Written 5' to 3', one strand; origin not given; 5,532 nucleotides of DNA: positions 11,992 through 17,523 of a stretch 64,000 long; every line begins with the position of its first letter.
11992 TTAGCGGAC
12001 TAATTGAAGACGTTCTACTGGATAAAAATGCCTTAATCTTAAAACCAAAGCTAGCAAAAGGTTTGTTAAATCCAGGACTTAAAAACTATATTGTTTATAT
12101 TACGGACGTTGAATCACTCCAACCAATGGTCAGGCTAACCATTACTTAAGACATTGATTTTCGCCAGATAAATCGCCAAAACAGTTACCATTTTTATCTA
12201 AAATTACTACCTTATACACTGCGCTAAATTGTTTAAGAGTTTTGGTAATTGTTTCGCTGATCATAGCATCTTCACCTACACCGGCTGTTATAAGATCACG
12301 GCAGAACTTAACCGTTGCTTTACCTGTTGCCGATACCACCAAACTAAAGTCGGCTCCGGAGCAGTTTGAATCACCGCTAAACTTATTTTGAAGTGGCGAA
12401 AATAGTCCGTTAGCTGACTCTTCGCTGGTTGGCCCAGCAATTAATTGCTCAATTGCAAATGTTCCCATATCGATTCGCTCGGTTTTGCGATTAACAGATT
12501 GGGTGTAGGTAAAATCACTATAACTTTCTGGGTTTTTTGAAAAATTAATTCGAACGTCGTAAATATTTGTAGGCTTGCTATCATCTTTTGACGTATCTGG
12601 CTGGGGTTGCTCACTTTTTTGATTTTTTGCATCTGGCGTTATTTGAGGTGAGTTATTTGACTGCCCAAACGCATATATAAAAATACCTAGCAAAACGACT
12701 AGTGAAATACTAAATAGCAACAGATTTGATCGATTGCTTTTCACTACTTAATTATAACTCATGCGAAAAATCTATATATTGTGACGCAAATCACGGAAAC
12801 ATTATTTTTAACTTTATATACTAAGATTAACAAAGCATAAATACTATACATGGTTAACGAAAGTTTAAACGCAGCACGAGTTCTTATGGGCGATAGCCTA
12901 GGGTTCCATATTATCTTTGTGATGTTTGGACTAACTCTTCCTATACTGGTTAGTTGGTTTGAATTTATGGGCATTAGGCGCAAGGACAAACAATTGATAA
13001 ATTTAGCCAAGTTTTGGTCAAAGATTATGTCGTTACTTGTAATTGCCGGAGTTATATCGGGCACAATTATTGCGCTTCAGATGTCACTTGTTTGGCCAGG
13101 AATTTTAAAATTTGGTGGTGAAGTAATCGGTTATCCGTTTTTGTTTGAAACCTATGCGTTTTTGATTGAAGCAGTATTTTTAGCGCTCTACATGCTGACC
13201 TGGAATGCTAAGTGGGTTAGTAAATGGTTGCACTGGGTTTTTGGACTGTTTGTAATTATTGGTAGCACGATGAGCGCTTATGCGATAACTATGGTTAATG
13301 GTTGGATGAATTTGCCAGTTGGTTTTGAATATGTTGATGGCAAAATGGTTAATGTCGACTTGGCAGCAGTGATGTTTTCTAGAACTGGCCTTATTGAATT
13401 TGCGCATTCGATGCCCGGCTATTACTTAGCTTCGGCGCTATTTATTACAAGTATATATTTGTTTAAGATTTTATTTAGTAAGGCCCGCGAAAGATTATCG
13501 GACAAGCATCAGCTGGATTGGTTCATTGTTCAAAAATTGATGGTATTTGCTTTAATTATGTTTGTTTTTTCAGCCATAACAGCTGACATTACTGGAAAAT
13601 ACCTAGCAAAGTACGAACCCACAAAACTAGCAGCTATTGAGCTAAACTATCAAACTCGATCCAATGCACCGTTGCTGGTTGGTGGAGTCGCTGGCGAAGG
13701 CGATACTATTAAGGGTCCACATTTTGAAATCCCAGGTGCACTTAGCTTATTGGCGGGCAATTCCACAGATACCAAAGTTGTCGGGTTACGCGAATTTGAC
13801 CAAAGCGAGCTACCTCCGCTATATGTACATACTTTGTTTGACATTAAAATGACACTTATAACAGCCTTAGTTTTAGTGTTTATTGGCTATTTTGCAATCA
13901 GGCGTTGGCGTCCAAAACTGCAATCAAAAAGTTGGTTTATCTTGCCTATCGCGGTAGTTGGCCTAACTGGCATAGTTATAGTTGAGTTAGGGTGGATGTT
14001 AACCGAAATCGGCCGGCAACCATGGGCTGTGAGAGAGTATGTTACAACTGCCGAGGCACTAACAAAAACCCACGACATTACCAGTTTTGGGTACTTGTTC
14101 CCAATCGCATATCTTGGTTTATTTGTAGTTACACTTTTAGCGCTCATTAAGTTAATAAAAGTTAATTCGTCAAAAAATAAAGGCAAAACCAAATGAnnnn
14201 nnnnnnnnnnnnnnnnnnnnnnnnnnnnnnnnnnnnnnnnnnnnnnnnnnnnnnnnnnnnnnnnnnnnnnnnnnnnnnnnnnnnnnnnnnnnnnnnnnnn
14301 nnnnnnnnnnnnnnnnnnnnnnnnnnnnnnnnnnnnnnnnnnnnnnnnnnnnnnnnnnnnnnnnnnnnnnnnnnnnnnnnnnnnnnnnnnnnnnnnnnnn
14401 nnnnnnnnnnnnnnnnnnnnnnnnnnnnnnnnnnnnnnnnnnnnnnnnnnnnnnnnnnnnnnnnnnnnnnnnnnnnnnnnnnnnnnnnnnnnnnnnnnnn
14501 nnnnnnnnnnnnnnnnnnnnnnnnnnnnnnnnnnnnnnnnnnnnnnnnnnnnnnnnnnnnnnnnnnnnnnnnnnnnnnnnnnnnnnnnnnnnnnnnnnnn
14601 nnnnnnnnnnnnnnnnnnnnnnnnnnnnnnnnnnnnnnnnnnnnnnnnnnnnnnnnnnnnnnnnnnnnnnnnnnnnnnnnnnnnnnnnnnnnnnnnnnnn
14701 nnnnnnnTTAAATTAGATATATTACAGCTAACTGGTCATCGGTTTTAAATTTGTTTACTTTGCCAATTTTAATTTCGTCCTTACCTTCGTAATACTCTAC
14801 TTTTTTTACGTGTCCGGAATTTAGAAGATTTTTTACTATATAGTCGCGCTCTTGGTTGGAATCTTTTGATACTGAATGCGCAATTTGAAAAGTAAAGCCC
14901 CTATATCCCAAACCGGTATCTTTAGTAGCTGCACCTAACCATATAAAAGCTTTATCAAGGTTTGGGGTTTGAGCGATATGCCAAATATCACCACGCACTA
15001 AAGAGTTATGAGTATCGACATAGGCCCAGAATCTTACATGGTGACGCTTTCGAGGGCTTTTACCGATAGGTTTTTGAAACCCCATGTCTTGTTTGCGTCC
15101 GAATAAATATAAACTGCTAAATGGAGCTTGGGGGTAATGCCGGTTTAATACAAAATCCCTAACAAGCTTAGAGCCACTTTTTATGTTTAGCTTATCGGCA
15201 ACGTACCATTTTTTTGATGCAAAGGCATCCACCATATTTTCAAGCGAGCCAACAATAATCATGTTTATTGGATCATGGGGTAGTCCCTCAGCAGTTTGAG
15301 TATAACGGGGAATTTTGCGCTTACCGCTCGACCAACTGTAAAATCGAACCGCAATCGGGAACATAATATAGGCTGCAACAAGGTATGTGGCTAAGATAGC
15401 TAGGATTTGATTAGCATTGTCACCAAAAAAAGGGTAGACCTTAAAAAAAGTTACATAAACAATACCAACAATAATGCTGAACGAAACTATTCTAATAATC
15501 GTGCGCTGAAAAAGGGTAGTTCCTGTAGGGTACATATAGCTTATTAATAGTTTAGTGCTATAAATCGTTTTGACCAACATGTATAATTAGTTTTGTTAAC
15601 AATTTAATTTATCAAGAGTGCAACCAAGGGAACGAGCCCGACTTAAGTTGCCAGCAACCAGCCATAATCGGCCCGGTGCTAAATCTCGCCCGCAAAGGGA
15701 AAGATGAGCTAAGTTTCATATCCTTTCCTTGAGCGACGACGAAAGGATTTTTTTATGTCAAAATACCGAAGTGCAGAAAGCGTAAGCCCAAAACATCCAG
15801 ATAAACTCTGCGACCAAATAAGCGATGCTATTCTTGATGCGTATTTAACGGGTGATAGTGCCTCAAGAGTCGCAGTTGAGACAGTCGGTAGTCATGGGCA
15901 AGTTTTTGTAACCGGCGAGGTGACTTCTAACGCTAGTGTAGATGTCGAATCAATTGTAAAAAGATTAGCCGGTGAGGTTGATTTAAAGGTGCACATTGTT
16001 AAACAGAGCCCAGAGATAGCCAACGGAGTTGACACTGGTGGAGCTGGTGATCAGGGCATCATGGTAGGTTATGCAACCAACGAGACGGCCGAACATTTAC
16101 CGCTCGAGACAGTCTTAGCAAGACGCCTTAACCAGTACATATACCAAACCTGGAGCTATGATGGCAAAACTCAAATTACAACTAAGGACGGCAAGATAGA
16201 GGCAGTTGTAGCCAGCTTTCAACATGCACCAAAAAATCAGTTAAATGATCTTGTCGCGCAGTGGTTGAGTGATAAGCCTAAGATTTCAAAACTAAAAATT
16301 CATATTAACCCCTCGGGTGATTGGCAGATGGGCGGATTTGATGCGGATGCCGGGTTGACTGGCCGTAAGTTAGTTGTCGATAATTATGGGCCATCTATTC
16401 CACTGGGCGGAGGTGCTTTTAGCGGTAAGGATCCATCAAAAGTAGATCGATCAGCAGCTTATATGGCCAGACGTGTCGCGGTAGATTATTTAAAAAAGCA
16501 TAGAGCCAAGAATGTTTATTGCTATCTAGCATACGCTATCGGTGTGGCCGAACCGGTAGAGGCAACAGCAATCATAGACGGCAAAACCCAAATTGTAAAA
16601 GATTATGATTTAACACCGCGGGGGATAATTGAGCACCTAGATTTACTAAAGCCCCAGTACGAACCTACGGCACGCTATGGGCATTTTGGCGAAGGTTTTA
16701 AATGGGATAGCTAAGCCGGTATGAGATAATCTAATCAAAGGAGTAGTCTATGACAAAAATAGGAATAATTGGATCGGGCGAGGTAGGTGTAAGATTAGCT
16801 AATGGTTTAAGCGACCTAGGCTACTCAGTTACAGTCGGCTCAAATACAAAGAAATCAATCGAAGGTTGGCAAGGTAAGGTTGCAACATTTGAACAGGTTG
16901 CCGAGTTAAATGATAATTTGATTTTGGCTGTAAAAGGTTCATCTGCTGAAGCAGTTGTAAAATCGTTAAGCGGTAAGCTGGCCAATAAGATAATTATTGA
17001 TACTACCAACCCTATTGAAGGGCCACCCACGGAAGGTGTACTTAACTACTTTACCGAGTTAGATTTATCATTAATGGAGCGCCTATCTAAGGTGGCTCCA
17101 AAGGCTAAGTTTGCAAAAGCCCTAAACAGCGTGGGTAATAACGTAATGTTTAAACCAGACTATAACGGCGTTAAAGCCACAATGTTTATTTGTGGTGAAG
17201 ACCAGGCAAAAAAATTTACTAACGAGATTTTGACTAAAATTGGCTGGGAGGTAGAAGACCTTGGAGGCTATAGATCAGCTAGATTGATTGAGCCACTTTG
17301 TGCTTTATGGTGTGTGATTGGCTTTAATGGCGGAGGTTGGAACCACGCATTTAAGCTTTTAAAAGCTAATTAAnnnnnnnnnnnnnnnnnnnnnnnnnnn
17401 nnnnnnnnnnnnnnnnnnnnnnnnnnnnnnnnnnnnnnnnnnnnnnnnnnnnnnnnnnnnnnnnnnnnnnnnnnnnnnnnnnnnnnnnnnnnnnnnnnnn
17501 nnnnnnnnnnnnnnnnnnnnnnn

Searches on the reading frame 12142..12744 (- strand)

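Call 90: search_protein_families(library=pfam, proteins=[window:12142-12744:-], max_evalue=0.001)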
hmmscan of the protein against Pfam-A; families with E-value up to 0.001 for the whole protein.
window:12142-12744:- (200 aa): 1 family
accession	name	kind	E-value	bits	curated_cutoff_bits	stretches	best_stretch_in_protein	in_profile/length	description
PF10646.14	Germane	-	3.3e-06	28.1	23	1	79-182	17-110/117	Sporulation and spore germination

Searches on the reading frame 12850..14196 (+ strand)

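Call 8: search_protein_families(library=pfam, proteins=[window:12850-14196:+], max_evalue=0.01)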
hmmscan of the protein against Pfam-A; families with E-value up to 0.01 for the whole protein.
window:12850-14196:+ (448 aa): 1 family
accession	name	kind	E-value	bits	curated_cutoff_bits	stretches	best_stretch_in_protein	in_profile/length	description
PF01654.22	Cyt_bd_oxida_I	-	1.5e-95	320.7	26.2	1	9-437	2-415/418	Cytochrome bd terminal oxidase subunit I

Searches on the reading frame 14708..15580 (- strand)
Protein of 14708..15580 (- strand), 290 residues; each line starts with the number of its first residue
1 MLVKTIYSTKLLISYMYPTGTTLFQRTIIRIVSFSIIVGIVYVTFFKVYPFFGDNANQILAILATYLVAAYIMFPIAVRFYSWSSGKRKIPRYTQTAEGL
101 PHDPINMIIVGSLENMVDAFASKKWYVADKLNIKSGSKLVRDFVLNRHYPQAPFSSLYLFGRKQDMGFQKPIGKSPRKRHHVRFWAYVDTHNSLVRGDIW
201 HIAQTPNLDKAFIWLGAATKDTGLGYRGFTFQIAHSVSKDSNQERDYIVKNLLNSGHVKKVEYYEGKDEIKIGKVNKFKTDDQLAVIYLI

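Call 8: search_protein_families(library=pfam, proteins=[window:14708-15580:-], max_evalue=0.01)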
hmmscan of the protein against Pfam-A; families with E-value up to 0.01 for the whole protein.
window:14708-15580:- (290 aa): 1 family
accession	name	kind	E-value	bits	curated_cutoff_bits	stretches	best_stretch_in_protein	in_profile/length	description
PF14067.11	LssY_C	-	7.2e-48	163.1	25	1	88-283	2-187/188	LssY C-terminus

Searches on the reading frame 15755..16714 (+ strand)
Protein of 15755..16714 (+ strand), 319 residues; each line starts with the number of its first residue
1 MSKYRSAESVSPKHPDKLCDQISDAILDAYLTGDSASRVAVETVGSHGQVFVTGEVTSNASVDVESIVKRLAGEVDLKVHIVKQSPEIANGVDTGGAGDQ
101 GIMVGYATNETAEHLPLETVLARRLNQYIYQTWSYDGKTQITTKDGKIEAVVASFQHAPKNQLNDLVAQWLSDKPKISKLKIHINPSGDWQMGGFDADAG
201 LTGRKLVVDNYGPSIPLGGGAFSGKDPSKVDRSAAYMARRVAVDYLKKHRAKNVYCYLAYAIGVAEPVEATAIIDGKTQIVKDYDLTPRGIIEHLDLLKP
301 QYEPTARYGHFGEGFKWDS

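Call 8: search_protein_families(library=pfam, proteins=[window:15755-16714:+], max_evalue=0.01)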
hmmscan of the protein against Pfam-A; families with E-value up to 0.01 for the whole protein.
window:15755-16714:+ (319 aa): 3 families
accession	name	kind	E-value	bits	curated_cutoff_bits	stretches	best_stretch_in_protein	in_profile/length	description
PF02773.21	S-AdoMet_synt_C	-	4.7e-39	133.9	25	1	192-318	1-137/138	S-adenosylmethionine synthetase, C-terminal domain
PF00438.25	S-AdoMet_synt_N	-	4.4e-24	85.3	33.1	1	5-76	4-75/99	S-adenosylmethionine synthetase, N-terminal domain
PF02772.21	S-AdoMet_synt_M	-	2.4e-17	63.6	29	1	96-189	3-119/120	S-adenosylmethionine synthetase, central domain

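Call 60: list_cluster_members(proteins=[P0001, window:15755-16711:+, P0002])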
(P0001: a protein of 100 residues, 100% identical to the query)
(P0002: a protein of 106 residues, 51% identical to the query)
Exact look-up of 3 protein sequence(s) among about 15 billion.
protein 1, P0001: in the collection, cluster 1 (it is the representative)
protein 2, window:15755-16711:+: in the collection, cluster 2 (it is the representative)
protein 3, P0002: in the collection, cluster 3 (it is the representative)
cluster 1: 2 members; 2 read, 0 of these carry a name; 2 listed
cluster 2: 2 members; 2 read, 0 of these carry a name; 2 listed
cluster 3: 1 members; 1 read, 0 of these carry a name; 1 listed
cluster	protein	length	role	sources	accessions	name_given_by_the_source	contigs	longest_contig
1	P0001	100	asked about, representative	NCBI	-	-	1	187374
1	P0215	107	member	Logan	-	-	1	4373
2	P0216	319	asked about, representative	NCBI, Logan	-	-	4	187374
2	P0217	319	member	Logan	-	-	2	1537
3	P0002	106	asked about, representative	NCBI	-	-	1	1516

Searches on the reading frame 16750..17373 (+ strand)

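Call 8: search_protein_families(library=pfam, proteins=[window:16750-17373:+], max_evalue=0.01)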
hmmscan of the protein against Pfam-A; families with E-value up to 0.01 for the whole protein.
window:16750-17373:+ (207 aa): 4 families
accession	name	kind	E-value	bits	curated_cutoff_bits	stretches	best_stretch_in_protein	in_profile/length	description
PF03807.23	F420_oxidored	-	4.4e-14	53.3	21.6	1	3-88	1-94/94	NADP oxidoreductase coenzyme F420-dependent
PF03446.21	NAD_binding_2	-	3.3e-05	24.4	21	1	3-87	1-94/161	NAD binding domain of 6-phosphogluconate dehydrogenase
PF00070.33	Pyr_redox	-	0.0014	19.6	22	1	3-37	1-35/82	Pyridine nucleotide-disulphide oxidoreductase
PF02826.25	2-Hacid_dh_C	-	0.0024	17.7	25.1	1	3-61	38-99/178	D-isomer specific 2-hydroxyacid dehydrogenase, NAD binding domain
